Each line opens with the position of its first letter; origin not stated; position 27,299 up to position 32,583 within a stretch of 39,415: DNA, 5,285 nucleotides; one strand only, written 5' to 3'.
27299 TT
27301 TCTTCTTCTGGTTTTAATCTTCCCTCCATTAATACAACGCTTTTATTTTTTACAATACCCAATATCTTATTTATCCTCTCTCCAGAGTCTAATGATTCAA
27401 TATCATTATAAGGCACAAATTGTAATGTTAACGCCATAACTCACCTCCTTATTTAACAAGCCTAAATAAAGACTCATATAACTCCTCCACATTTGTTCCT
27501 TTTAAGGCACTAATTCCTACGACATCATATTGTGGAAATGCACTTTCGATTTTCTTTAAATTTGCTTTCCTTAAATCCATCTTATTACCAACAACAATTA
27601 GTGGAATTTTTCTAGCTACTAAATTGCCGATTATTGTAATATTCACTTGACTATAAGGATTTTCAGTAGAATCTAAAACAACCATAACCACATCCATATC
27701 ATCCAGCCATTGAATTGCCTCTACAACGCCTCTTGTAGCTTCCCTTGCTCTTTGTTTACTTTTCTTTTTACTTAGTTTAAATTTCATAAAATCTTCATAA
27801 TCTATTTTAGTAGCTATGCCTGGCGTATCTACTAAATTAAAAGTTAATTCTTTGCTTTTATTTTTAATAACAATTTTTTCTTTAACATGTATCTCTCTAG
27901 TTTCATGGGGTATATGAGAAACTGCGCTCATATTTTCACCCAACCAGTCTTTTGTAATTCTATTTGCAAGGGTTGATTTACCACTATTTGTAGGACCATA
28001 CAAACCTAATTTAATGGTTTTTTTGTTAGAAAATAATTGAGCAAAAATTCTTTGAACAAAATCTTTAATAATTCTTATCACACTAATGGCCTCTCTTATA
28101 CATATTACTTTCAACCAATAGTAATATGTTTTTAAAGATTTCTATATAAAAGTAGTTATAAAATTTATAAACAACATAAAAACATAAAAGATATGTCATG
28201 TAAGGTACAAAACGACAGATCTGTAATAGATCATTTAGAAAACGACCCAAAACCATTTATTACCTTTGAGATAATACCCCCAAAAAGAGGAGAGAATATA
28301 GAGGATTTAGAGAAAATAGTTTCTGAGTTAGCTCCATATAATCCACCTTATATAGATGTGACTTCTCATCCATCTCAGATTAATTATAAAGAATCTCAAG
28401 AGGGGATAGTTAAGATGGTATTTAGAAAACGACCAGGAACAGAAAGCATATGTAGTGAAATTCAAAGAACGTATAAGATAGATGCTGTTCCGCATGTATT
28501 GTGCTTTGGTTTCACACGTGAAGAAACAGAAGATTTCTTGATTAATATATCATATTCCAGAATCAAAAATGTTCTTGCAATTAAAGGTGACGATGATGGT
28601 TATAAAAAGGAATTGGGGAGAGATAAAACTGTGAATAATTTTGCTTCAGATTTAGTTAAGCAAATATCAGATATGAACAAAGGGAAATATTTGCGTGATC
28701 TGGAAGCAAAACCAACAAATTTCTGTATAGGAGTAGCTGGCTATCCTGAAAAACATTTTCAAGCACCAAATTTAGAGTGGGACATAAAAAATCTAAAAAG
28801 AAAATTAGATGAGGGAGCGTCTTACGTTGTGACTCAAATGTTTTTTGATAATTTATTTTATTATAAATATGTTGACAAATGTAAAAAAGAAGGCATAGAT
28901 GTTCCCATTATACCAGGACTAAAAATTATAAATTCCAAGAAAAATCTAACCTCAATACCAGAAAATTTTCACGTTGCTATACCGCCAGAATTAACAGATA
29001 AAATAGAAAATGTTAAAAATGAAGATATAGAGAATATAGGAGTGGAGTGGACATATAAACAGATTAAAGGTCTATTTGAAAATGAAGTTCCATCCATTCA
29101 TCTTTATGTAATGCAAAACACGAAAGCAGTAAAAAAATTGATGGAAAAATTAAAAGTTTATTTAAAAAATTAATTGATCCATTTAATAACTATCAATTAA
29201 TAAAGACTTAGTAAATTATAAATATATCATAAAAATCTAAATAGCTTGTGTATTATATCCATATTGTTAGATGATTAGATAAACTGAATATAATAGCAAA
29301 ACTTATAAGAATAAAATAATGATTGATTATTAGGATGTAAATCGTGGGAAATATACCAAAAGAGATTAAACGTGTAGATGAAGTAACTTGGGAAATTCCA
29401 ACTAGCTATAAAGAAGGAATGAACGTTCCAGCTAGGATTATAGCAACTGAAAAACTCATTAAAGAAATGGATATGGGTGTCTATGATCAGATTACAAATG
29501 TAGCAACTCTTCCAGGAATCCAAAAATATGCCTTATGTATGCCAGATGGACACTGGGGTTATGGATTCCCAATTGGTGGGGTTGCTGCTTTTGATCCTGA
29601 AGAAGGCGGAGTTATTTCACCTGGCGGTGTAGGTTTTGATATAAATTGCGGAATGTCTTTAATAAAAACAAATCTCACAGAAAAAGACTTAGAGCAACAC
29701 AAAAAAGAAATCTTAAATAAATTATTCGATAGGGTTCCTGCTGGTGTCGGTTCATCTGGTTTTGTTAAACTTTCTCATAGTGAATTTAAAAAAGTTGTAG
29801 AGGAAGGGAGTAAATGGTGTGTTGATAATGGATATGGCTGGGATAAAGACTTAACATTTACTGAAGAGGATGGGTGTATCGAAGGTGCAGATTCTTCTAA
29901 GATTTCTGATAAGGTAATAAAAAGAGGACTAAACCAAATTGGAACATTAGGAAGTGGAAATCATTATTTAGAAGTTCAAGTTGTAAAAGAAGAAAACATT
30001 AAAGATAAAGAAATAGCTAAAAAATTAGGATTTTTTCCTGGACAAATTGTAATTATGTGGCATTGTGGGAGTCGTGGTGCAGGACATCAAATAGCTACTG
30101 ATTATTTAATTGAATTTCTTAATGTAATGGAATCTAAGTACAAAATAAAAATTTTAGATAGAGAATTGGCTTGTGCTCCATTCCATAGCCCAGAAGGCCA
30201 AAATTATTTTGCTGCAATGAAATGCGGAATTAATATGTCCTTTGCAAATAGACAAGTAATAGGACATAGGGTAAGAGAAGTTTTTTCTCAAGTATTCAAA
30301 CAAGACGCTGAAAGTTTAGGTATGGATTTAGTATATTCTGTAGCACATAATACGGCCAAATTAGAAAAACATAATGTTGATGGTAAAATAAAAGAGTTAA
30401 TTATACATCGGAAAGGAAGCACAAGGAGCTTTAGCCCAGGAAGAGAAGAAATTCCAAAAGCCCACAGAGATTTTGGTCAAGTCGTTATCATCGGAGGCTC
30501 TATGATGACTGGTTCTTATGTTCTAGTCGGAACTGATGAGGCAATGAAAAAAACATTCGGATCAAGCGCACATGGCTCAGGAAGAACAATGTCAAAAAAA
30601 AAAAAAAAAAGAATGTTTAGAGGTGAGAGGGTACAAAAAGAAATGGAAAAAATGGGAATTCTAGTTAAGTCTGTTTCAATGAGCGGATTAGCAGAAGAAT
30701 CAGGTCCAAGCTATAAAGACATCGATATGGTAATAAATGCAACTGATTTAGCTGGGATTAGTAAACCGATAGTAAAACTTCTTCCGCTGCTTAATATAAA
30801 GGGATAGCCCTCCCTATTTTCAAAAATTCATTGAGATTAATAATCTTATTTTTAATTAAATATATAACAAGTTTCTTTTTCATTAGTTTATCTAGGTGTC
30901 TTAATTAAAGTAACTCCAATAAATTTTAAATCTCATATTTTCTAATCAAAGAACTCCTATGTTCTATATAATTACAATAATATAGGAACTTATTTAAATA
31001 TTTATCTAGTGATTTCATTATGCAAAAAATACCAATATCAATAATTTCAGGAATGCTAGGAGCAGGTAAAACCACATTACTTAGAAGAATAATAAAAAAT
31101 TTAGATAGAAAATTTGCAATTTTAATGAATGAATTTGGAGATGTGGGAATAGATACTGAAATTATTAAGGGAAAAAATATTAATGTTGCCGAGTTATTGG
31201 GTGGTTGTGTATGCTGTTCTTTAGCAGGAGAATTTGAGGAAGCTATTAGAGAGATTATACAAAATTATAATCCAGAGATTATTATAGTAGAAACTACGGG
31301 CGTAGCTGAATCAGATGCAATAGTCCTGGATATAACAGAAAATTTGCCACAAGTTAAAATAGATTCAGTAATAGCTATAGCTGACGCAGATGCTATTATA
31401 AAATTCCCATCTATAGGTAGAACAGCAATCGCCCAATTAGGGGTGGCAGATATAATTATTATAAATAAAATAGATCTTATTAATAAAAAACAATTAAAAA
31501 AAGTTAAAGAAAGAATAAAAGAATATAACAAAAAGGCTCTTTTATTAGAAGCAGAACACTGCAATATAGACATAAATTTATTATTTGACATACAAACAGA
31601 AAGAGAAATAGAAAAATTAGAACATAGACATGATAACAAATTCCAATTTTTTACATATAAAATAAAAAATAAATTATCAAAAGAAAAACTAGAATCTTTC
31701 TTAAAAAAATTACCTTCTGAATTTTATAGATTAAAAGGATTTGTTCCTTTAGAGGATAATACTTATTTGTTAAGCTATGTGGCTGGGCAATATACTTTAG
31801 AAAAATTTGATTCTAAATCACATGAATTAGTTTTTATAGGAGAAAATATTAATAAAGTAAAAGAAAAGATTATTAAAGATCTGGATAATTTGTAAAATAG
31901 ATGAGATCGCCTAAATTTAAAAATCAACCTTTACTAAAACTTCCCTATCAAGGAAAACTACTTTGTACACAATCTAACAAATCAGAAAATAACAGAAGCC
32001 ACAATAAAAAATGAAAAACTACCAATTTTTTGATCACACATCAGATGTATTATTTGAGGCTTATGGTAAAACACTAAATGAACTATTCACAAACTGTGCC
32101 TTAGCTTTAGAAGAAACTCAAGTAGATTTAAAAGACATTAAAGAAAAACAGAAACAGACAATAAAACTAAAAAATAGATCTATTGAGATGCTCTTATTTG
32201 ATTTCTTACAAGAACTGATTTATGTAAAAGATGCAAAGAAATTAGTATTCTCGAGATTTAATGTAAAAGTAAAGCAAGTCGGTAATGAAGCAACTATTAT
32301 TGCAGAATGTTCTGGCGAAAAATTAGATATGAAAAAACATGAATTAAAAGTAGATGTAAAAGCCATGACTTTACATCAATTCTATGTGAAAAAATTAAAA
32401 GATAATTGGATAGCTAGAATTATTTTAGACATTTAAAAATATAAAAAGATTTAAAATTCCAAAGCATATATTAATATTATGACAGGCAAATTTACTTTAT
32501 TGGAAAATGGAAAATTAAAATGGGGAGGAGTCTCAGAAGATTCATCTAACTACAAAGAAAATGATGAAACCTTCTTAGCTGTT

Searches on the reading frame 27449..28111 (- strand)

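Call 73: search_protein_families(library=pfam, proteins=[window:27449-28111:-], max_evalue=0.0001)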
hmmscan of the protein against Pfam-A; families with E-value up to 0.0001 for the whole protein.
window:27449-28111:- (220 aa): 7 families
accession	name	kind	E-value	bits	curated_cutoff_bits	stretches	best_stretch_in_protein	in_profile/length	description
PF01926.29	MMR_HSR1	-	5.4e-16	59.2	21.9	1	35-177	2-113/113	50S ribosome-binding GTPase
PF00009.33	GTP_EFTU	-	1.8e-12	47.7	26.5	1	131-219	85-186/188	Elongation factor Tu GTP binding domain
PF02421.24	FeoB_N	-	3.6e-07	30.3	27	1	34-213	2-154/156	Ferrous iron transport protein B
PF08477.19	Roc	-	1.5e-06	28.9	27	0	34-98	1-65/119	Ras of Complex, Roc, domain of DAPkinase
PF00071.28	Ras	-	2.3e-06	27.7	21.6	0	139-219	72-160/162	Ras family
PF00735.24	Septin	-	8.1e-06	25.7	26.2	1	33-107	5-80/280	Septin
PF03193.22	RsgA_GTPase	-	2.6e-05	24.6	30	0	36-100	110-169/174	RsgA GTPase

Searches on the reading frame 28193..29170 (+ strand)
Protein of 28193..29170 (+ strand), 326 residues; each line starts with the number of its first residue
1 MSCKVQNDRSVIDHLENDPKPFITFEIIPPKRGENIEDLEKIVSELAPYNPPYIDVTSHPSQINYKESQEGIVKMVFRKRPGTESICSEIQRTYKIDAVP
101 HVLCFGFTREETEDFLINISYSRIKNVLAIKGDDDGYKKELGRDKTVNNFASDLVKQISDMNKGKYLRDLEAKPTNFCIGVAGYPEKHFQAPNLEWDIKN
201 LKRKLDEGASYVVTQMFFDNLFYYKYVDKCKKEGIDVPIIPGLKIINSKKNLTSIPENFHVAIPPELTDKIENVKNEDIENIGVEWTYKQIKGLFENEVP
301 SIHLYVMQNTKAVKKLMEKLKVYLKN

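Call 73: search_protein_families(library=pfam, proteins=[window:28193-29170:+], max_evalue=0.0001)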
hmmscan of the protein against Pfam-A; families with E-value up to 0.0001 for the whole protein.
window:28193-29170:+ (326 aa): 1 family
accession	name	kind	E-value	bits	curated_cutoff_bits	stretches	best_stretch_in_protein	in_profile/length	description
PF02219.23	MTHFR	-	3.4e-61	207.5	24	1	17-320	7-286/287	Methylenetetrahydrofolate reductase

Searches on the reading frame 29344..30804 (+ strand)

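Call 73: search_protein_families(library=pfam, proteins=[window:29344-30804:+], max_evalue=0.0001)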
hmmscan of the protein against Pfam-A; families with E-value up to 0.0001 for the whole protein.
window:29344-30804:+ (487 aa): 1 family
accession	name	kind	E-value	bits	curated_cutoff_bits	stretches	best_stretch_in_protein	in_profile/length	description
PF01139.22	RtcB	-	3.7e-162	540.8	27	1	49-487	1-426/426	tRNA-splicing ligase RtcB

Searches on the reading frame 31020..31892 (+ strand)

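Call 73: search_protein_families(library=pfam, proteins=[window:31020-31892:+], max_evalue=0.0001)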
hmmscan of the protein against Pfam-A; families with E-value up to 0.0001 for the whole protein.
window:31020-31892:+ (291 aa): 4 families
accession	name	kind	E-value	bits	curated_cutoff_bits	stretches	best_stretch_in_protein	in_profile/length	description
PF02492.25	cobW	-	5.5e-44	150.3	20.7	1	5-174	1-177/180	CobW/HypB/UreG, nucleotide-binding domain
PF07683.19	CobW_C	-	6.9e-12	45.5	22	1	209-290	2-92/94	Cobalamin synthesis protein cobW C-terminal domain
PF00009.33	GTP_EFTU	-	4.2e-06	26.9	26.5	0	137-179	117-151/188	Elongation factor Tu GTP binding domain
PF03193.22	RsgA_GTPase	-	4.8e-05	23.7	30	0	136-179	48-92/174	RsgA GTPase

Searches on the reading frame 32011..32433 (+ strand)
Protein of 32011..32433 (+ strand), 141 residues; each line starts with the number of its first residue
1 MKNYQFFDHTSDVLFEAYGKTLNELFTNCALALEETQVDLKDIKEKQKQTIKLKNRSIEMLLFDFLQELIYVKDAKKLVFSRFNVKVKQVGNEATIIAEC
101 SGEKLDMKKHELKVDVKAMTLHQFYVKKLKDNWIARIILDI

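Call 73: search_protein_families(library=pfam, proteins=[window:32011-32433:+], max_evalue=0.0001)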
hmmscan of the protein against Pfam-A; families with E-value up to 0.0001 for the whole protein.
window:32011-32433:+ (141 aa): 1 family
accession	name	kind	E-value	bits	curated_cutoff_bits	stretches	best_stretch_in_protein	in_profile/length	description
PF01951.21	Archease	-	3.3e-41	141.2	25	1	4-141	1-136/136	Archease protein family (MTH1598/TM1083)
